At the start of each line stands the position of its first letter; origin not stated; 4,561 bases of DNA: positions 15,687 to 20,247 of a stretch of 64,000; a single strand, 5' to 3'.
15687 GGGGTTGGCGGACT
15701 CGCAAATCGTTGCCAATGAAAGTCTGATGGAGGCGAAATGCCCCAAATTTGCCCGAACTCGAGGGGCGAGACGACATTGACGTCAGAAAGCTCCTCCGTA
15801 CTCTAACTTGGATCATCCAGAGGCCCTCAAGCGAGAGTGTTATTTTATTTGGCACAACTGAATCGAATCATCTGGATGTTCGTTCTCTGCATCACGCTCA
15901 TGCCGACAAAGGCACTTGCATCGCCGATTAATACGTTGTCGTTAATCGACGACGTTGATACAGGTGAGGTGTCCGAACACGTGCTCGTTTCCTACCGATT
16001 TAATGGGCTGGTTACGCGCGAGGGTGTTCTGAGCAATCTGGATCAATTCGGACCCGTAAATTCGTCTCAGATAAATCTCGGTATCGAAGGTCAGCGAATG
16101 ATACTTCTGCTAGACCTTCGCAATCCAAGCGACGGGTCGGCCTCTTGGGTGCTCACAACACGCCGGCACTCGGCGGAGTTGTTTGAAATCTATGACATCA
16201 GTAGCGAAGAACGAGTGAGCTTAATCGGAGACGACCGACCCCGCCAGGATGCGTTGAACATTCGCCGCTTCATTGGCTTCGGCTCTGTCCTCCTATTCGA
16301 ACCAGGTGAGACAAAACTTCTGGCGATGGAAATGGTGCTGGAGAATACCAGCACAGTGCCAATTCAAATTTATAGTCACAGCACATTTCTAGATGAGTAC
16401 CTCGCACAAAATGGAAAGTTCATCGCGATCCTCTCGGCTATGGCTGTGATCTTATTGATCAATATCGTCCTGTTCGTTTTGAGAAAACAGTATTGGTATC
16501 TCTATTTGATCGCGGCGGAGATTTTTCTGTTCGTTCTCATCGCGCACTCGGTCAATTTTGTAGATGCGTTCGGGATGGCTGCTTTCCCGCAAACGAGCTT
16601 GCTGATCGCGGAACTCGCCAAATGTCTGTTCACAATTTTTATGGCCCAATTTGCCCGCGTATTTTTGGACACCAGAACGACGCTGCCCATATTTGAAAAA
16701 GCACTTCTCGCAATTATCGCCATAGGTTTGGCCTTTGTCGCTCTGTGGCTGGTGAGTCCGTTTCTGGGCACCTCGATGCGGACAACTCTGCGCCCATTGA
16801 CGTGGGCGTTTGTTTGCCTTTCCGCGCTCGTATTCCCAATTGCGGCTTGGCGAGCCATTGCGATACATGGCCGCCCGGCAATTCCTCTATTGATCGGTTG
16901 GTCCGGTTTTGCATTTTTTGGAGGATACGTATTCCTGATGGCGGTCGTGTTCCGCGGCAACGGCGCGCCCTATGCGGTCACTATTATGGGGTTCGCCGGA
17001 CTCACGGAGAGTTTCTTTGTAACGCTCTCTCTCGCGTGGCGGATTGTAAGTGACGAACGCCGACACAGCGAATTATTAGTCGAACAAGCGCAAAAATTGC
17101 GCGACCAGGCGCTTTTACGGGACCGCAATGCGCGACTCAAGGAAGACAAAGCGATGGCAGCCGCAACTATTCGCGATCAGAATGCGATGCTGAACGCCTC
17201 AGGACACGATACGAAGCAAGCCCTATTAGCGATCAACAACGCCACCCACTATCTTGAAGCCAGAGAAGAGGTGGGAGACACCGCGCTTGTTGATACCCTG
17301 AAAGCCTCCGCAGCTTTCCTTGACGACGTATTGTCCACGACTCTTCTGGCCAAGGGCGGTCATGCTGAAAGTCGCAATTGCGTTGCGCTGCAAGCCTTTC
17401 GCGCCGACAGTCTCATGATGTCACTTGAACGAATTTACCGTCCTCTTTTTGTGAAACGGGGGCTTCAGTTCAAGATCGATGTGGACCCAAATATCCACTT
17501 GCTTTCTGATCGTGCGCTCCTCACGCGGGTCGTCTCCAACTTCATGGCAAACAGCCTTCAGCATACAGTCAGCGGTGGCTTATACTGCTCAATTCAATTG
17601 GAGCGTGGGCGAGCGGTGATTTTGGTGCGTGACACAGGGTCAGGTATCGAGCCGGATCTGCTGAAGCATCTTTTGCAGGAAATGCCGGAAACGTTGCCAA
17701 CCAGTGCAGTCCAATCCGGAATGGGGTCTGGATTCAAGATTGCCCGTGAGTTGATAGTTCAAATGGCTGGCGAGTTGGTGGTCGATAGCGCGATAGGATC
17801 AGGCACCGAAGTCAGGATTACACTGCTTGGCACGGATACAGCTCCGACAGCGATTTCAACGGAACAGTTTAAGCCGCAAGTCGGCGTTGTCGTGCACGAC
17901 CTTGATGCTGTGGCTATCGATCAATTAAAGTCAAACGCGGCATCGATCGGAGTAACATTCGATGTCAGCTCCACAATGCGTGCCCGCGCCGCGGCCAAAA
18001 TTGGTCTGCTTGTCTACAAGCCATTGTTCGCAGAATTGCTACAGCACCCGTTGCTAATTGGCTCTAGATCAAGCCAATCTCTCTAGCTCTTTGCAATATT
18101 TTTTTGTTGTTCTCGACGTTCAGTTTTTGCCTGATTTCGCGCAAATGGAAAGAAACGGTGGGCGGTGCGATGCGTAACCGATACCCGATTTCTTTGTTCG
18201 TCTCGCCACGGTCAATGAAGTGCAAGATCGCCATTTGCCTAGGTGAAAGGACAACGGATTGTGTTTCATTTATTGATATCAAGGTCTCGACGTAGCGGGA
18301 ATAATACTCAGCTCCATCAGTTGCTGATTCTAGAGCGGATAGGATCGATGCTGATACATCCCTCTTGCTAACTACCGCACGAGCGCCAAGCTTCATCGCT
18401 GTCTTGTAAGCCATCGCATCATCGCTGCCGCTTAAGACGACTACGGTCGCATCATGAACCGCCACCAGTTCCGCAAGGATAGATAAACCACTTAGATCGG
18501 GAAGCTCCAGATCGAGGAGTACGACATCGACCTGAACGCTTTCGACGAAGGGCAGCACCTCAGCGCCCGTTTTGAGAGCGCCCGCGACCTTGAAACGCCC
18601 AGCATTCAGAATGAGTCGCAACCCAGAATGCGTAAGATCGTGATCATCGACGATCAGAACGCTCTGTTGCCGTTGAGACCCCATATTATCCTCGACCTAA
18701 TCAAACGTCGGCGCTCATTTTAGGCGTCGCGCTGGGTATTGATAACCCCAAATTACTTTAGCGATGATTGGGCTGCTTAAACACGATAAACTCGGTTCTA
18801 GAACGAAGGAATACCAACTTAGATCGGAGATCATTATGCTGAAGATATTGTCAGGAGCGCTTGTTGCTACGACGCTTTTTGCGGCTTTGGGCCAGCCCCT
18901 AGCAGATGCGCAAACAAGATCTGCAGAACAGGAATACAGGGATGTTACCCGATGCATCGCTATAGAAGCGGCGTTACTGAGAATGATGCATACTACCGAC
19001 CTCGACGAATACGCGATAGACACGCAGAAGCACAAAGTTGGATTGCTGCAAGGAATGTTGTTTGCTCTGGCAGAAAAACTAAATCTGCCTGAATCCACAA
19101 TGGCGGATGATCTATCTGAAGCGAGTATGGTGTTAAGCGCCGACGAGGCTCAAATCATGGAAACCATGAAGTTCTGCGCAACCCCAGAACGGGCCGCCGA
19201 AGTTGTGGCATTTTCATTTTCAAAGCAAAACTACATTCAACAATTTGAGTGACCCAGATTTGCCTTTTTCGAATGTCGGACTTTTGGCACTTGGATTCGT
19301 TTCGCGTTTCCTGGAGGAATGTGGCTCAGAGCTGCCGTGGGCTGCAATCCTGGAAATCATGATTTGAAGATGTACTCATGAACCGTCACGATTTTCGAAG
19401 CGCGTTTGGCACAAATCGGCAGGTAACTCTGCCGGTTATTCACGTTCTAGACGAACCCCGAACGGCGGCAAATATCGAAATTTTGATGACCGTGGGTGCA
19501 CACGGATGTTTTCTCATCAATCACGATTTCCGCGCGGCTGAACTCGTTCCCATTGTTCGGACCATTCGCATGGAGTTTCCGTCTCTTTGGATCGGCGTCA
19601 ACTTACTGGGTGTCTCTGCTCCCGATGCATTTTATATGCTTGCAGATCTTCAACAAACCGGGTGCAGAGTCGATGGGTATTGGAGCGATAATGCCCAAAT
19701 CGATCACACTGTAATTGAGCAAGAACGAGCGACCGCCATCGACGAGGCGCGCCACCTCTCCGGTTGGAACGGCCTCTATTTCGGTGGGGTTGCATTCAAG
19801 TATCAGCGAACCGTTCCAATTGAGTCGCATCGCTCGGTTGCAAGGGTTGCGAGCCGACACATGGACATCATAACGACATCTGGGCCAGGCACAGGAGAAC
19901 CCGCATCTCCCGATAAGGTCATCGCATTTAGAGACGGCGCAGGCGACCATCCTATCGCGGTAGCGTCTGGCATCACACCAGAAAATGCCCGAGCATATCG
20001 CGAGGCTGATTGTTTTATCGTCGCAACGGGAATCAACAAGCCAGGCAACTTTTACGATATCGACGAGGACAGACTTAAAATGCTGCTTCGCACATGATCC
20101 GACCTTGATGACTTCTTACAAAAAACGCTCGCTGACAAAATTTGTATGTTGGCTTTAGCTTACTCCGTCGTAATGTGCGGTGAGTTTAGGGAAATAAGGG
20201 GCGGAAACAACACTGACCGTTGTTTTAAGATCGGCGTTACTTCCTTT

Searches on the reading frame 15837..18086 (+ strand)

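Call 13: search_protein_families(library=pfam, proteins=[window:15837-18086:+], max_evalue=0.01)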
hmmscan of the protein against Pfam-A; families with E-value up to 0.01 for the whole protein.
window:15837-18086:+ (749 aa): 3 families
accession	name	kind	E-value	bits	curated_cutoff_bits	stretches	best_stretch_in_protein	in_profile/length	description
PF02518.31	HATPase_c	-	1.5e-16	61.3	26.4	1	558-663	2-107/111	Histidine kinase-, DNA gyrase B-, and HSP90-like ATPase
PF07695.17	7TMR-DISM_7TM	-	4.4e-09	37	29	1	196-402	6-205/205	7TM diverse intracellular signalling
PF07696.17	7TMR-DISMED2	-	0.00028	21.3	22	1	69-180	25-136/136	7TMR-DISM extracellular 2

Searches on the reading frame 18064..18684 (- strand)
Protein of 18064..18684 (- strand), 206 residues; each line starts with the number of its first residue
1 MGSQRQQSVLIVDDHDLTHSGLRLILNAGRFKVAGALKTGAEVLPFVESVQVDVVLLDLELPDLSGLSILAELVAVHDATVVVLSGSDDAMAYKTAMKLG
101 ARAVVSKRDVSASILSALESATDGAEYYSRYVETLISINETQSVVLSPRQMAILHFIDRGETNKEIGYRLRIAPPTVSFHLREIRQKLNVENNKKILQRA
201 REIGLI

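Call 13: search_protein_families(library=pfam, proteins=[window:18064-18684:-], max_evalue=0.01)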
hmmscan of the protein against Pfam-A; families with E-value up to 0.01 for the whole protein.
window:18064-18684:- (206 aa): 4 families
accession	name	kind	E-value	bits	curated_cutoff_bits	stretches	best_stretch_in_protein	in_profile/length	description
PF00072.30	Response_reg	-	2e-18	67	30.2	1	9-115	1-107/111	Response regulator receiver domain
PF00196.25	GerE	-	1.3e-15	57.2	23.5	1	145-196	2-53/57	Bacterial regulatory proteins, luxR family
PF12840.13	HTH_20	-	0.00075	19.9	27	1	146-183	2-41/51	Helix-turn-helix domain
PF01022.26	HTH_5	-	0.0085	16.4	22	0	152-185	6-40/47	Bacterial regulatory protein, arsR family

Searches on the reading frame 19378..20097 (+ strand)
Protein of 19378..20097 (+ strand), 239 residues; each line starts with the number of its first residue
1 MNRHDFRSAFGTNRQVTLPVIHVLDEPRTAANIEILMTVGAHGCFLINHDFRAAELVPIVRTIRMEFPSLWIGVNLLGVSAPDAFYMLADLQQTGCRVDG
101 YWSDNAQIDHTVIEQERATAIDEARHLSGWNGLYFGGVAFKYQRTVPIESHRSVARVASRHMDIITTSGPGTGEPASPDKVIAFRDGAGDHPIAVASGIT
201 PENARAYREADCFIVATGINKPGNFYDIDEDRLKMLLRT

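Call 13: search_protein_families(library=pfam, proteins=[window:19378-20097:+], max_evalue=0.01)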
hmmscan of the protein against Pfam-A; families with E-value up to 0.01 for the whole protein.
window:19378-20097:+ (239 aa): 1 family
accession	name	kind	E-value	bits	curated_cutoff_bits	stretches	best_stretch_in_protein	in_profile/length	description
PF03437.21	BtpA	-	2.2e-07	31.1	30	1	59-237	71-249/254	BtpA family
